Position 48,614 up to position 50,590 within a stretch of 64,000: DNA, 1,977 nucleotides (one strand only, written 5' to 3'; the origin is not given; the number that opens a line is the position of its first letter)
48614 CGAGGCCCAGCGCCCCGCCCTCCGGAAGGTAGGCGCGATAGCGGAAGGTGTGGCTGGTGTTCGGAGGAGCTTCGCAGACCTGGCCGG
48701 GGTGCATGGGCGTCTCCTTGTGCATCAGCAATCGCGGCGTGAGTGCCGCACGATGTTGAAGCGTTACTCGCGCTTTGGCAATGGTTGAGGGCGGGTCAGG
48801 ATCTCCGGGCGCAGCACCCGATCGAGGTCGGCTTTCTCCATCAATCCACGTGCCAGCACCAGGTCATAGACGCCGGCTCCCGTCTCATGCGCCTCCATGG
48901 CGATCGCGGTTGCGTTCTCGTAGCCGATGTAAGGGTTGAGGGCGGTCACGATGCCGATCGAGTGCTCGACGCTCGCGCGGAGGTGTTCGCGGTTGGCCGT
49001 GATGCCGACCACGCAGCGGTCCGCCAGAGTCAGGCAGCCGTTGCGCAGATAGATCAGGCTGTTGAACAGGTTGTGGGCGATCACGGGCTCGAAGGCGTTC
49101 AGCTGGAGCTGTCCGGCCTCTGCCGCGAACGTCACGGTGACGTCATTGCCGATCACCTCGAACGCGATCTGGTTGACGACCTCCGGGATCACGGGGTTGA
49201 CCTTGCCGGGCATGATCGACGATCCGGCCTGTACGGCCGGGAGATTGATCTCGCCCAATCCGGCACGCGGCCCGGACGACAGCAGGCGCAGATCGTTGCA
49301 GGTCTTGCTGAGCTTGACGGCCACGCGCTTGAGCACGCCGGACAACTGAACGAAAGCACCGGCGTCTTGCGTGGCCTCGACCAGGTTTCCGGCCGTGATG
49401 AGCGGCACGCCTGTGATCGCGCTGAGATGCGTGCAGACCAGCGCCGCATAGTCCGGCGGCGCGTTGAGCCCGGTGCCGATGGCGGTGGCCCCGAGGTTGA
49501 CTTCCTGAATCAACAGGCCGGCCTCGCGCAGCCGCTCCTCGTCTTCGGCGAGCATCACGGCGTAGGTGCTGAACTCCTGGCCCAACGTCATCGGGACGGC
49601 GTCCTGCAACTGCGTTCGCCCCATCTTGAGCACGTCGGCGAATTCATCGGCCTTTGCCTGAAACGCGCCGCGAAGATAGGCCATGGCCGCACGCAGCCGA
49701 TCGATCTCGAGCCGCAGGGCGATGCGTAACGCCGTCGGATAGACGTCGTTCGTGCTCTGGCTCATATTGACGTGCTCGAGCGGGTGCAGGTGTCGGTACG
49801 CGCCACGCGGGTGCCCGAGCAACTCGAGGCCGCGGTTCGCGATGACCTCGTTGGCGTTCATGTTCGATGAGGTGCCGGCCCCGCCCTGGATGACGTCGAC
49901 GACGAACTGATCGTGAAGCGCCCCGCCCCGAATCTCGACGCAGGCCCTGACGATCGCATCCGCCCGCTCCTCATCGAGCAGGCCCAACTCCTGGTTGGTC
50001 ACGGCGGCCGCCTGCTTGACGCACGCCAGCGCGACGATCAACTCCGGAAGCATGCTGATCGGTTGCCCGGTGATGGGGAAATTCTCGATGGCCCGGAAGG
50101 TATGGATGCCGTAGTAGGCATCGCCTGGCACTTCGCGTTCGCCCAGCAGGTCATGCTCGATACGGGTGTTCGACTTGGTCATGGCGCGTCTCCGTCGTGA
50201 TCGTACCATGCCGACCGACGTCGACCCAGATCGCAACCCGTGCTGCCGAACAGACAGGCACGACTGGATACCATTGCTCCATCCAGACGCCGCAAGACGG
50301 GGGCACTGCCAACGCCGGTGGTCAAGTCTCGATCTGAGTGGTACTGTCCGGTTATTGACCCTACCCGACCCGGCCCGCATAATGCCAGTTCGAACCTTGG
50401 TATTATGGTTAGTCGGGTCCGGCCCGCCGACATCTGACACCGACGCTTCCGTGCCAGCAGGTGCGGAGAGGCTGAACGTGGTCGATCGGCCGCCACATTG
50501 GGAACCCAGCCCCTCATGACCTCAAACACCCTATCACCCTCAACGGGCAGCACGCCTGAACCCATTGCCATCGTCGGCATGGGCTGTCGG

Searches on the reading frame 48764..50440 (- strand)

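Call 7: search_protein_families(library=pfam, proteins=[window:48764-50440:-], max_evalue=0.00001)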
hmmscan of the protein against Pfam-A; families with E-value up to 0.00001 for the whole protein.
window:48764-50440:- (558 aa): 2 families
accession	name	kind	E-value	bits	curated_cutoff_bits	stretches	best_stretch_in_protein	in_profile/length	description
PF00206.25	Lyase_1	-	4.5e-100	335.5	27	1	100-431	1-312/312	Lyase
PF10415.14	FumaraseC_C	-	4.3e-22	78.7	32.5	1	497-549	1-53/54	Fumarase C C-terminus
